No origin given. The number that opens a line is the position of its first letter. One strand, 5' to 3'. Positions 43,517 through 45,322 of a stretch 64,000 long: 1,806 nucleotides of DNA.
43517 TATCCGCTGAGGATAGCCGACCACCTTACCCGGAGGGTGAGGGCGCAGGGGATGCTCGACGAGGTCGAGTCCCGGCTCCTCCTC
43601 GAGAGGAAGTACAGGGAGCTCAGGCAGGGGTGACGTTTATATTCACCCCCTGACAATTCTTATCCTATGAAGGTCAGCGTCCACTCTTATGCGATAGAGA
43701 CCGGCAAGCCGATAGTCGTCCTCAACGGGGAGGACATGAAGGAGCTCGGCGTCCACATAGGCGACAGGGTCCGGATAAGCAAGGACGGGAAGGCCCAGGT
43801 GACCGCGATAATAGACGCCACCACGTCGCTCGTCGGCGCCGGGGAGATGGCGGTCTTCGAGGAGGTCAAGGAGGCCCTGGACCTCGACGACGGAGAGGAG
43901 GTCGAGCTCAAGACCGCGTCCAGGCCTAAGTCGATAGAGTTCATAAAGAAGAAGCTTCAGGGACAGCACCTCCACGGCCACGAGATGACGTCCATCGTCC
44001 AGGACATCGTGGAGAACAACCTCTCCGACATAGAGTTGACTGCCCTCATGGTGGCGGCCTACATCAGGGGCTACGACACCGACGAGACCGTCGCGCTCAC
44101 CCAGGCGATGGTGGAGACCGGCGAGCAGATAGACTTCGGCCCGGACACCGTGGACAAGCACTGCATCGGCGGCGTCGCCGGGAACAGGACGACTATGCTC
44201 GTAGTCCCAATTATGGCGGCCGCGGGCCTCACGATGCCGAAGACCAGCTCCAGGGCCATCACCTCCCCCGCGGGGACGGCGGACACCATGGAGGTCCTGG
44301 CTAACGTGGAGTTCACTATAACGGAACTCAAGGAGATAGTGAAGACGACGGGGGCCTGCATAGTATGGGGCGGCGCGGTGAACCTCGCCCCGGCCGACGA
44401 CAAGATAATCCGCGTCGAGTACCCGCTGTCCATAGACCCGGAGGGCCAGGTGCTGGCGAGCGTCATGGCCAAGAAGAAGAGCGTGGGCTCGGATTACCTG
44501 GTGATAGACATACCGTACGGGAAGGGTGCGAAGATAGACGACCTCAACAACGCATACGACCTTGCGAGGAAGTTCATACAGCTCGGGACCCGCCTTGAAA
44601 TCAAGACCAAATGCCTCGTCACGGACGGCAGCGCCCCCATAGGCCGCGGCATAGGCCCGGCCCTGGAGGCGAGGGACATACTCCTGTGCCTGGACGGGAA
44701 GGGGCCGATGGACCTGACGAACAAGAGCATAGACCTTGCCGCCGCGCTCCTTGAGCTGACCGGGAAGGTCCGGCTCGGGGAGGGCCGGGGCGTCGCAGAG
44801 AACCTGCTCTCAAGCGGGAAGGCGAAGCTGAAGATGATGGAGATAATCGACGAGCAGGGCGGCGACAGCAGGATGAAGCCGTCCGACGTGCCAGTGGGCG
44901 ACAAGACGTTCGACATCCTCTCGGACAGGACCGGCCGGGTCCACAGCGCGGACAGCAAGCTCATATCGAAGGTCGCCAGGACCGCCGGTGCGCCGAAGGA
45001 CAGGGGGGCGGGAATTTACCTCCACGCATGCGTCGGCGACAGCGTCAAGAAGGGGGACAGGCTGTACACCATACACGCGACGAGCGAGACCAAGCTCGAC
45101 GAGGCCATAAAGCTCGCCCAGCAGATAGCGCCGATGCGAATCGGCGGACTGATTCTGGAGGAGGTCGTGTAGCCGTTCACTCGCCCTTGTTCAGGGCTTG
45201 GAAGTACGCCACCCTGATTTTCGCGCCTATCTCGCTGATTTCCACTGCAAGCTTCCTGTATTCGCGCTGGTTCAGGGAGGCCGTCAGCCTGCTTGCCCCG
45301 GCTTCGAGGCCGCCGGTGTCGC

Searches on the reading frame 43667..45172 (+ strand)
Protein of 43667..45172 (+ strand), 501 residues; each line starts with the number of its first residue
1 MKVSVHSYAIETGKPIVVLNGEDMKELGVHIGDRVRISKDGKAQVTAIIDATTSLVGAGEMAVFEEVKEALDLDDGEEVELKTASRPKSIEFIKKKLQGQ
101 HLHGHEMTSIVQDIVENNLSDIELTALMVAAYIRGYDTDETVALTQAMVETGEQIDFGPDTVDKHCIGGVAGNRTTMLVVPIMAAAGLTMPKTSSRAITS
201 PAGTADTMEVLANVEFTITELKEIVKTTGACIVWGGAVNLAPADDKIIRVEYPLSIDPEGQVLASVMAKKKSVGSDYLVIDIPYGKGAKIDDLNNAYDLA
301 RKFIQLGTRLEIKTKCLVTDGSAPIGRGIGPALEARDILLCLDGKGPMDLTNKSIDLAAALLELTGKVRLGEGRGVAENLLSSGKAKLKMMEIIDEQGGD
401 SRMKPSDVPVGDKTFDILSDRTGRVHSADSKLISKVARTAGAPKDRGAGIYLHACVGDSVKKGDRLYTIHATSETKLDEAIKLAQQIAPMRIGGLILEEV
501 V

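Call 8: search_protein_families(library=pfam, proteins=[window:43667-45172:+], max_evalue=0.01)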
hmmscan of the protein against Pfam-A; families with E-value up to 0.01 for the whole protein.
window:43667-45172:+ (501 aa): 5 families
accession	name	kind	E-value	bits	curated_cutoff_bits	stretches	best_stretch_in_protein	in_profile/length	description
PF02885.22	Glycos_trans_3N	-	1.9e-15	56.8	26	1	91-152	2-63/63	Glycosyl transferase family, helical bundle domain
PF07831.19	PYNP_C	-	8.9e-13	48.1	27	1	425-486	2-70/75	Pyrimidine nucleoside phosphorylase C-terminal domain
PF00591.27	Glycos_transf_3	-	4.4e-12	46.6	27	1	159-386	2-252/253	Glycosyl transferase family, a/b domain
PF02359.24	CDC48_N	-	0.00056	20.5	35.1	1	10-82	10-81/85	Cell division protein 48 (CDC48), N-terminal domain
PF01568.27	Molydop_binding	-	0.0042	17.6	26.8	0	14-51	28-67/110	Molydopterin dinucleotide binding domain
